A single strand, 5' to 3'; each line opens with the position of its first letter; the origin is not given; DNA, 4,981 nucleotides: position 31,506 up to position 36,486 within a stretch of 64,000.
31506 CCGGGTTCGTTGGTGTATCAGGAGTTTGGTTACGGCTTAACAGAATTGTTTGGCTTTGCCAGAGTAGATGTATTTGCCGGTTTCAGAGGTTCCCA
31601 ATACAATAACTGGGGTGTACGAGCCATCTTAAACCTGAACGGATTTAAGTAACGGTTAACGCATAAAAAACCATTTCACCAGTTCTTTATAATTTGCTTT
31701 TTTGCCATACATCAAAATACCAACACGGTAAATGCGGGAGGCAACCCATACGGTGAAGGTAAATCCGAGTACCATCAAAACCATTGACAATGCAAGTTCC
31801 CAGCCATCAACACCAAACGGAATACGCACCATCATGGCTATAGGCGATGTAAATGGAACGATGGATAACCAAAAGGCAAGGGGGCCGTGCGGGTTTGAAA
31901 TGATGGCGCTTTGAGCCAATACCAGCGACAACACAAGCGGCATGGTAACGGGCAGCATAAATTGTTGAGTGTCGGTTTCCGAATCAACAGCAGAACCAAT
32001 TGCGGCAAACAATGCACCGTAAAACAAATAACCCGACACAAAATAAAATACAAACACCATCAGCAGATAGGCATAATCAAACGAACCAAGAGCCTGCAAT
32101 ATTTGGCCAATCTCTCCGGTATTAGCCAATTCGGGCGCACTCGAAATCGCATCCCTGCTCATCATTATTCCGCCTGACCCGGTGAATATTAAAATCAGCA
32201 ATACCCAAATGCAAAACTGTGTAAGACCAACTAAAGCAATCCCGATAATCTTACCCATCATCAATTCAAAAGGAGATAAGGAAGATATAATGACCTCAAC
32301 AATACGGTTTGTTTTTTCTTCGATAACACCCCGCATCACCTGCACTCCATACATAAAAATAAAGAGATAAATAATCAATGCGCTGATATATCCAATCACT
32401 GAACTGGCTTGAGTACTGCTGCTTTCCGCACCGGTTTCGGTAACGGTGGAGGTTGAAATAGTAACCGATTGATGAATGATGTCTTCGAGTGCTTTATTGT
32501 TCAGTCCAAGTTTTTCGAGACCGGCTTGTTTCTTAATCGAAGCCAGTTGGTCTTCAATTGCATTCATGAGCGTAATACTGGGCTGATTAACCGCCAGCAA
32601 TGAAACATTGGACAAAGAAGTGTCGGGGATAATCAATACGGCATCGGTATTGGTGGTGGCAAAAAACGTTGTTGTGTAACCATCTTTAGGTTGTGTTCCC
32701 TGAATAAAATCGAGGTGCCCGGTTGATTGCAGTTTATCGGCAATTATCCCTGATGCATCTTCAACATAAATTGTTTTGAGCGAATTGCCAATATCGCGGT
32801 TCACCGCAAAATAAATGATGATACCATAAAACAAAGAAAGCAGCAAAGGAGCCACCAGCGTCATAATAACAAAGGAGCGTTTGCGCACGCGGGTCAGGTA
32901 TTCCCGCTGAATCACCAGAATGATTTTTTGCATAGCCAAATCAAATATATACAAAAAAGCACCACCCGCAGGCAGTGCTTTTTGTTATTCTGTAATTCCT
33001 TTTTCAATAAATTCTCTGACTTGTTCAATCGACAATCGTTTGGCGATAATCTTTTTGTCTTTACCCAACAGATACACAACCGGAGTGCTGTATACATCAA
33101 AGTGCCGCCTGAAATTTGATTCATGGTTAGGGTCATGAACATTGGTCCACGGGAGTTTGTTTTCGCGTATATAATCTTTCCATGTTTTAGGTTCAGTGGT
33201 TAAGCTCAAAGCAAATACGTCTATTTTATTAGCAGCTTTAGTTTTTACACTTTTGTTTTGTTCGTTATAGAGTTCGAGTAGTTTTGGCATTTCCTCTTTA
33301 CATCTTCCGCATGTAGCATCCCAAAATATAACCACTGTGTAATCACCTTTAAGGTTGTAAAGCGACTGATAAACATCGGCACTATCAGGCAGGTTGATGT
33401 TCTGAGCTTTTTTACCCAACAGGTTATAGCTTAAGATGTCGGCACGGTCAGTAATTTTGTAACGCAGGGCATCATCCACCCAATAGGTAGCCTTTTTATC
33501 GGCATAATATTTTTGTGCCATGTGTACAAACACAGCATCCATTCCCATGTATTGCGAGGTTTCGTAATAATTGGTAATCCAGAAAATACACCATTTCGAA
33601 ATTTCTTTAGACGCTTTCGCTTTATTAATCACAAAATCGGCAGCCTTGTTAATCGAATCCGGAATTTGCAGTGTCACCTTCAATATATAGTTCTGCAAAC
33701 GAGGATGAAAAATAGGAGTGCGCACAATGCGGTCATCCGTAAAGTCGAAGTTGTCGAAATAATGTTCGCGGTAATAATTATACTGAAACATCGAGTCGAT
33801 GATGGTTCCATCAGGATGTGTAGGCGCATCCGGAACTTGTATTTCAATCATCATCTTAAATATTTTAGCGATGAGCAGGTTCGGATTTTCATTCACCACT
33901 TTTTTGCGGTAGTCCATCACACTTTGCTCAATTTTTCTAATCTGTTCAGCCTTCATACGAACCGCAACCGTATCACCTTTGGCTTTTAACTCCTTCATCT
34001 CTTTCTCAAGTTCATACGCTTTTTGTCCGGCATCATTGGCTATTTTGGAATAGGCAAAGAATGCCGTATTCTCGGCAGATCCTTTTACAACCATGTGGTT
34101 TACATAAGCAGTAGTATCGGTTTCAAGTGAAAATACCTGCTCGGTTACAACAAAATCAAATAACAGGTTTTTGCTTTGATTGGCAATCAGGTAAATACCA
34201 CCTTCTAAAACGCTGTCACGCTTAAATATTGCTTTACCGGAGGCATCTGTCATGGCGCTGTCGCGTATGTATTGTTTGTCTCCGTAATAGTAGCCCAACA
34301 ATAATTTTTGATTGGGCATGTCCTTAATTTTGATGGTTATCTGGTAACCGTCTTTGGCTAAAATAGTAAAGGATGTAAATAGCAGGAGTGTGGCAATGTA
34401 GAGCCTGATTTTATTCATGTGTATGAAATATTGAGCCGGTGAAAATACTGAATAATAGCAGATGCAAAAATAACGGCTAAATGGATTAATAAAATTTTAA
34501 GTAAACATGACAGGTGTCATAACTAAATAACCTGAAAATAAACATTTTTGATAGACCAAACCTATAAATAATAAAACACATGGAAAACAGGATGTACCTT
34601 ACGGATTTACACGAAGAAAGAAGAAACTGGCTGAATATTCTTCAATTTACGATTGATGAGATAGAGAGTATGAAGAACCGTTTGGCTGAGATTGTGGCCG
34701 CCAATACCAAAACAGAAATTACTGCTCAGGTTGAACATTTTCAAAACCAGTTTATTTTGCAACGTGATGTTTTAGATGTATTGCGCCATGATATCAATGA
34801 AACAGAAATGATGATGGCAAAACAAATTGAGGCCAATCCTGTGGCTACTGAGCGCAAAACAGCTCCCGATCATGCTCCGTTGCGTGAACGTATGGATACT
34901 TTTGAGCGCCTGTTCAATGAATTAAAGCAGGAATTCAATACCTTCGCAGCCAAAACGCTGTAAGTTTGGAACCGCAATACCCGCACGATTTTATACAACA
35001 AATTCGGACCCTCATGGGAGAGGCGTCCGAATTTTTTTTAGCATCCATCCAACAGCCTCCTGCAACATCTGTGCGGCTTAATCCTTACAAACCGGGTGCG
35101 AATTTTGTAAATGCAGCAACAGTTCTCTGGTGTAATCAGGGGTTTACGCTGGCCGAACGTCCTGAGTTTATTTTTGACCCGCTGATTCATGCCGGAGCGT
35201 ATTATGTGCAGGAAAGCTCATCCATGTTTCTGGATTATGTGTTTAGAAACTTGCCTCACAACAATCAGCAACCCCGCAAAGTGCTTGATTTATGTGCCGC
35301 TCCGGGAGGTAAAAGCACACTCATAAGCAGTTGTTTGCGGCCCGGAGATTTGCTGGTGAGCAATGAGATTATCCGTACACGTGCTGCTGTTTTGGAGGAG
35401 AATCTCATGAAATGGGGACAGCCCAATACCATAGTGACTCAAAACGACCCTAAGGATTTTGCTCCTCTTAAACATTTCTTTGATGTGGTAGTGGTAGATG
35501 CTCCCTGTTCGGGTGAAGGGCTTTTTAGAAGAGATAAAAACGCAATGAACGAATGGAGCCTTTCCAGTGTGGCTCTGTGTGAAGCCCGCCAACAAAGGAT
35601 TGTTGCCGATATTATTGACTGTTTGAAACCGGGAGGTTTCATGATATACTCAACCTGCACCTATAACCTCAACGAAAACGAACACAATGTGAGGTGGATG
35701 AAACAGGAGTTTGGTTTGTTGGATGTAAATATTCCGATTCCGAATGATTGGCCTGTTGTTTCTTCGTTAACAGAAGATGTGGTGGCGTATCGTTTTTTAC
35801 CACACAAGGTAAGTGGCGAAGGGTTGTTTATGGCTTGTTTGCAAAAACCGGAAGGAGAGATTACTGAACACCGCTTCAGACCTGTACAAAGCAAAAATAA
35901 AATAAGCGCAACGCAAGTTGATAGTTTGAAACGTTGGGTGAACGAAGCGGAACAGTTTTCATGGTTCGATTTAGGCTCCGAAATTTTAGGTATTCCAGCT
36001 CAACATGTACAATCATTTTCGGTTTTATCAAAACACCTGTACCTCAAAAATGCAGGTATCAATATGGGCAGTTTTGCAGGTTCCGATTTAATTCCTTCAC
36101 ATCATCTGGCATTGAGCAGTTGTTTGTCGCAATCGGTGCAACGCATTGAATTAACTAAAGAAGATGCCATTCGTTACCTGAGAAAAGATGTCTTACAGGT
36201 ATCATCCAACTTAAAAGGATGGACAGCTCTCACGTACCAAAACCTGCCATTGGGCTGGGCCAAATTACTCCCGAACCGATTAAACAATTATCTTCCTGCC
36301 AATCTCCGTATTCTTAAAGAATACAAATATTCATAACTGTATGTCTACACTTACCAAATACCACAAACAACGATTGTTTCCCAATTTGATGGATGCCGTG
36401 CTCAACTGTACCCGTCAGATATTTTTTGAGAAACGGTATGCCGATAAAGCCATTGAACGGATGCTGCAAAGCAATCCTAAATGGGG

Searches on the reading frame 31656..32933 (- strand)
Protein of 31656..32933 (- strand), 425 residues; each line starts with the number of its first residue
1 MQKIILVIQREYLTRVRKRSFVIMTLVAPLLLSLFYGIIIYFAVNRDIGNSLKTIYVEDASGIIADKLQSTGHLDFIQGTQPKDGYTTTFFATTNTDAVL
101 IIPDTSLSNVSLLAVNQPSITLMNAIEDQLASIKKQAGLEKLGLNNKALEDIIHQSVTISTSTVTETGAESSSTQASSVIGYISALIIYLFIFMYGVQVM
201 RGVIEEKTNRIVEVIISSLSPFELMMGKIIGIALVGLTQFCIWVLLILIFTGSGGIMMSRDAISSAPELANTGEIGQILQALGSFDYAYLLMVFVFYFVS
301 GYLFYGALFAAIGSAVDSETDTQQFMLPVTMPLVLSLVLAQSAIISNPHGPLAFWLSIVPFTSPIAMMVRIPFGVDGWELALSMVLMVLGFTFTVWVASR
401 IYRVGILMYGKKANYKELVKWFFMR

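Call 33: search_protein_families(library=pfam, proteins=[window:31656-32933:-], max_evalue=0.00001)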
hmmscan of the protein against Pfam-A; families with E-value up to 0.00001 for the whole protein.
window:31656-32933:- (425 aa): 1 family
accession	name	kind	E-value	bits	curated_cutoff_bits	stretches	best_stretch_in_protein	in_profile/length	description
PF12698.13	ABC2_membrane_3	-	5.8e-53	180.6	31.6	1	19-399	1-346/347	ABC-2 family transporter protein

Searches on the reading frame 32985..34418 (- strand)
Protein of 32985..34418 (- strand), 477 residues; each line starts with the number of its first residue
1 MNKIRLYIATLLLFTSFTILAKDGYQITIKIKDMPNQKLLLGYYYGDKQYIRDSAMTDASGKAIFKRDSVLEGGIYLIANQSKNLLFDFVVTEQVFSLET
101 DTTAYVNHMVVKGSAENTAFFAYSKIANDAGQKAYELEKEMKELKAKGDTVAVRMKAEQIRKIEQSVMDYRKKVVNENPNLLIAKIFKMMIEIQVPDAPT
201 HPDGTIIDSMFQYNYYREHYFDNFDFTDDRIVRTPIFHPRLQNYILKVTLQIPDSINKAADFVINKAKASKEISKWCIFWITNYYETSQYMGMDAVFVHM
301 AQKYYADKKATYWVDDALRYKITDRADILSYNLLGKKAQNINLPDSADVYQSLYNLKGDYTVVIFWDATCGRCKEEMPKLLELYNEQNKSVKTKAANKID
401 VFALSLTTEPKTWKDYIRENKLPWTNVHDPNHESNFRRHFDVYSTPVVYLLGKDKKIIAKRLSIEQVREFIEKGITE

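Call 33: search_protein_families(library=pfam, proteins=[window:32985-34418:-], max_evalue=0.00001)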
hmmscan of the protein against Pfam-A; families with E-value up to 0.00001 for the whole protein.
window:32985-34418:- (477 aa): 5 families
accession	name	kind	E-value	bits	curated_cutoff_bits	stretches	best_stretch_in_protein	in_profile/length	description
PF13905.12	Thioredoxin_8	-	2.6e-13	50.6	27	1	358-457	1-94/94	Thioredoxin-like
PF00578.27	AhpC-TSA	-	7e-12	45.8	26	1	335-458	2-122/124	AhpC/TSA family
PF17127.10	DUF5106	-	1.3e-11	45.5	28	1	206-332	27-151/151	Domain of unknown function (DUF5106)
PF08534.16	Redoxin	-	9.5e-09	35.6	26.6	1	335-462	3-133/148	Redoxin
PF14289.11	DUF4369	-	6.1e-06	27.2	25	0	25-120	1-91/91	Domain of unknown function (DUF4369)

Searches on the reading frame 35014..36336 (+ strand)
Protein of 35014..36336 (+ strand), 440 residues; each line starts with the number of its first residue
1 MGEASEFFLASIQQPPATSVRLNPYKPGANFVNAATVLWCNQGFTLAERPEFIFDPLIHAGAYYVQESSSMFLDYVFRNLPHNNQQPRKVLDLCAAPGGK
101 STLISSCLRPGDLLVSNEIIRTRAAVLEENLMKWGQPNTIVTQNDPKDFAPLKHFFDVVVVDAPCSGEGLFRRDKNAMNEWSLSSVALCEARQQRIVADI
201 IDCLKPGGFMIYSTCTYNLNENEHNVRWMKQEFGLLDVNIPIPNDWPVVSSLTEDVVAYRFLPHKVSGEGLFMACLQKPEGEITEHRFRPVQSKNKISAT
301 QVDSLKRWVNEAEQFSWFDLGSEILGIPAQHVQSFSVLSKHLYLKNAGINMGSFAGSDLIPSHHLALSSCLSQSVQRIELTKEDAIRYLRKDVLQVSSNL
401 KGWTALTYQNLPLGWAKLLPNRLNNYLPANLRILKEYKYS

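Call 33: search_protein_families(library=pfam, proteins=[window:35014-36336:+], max_evalue=0.00001)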
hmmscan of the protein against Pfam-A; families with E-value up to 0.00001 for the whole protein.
window:35014-36336:+ (440 aa): 3 families
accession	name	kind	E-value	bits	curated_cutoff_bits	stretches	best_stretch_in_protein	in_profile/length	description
PF01189.24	Methyltr_RsmB-F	-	2.5e-36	125.7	27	1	83-276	8-198/199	16S rRNA methyltransferase RsmB/F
PF13636.12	Methyltranf_PUA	-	7.9e-18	64.7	27.6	1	385-433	1-49/49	RNA-binding PUA-like domain of methyltransferase RsmF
PF17125.10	Methyltr_RsmF_N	-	6.6e-13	49.3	34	1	1-67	13-85/86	N-terminal domain of 16S rRNA methyltransferase RsmF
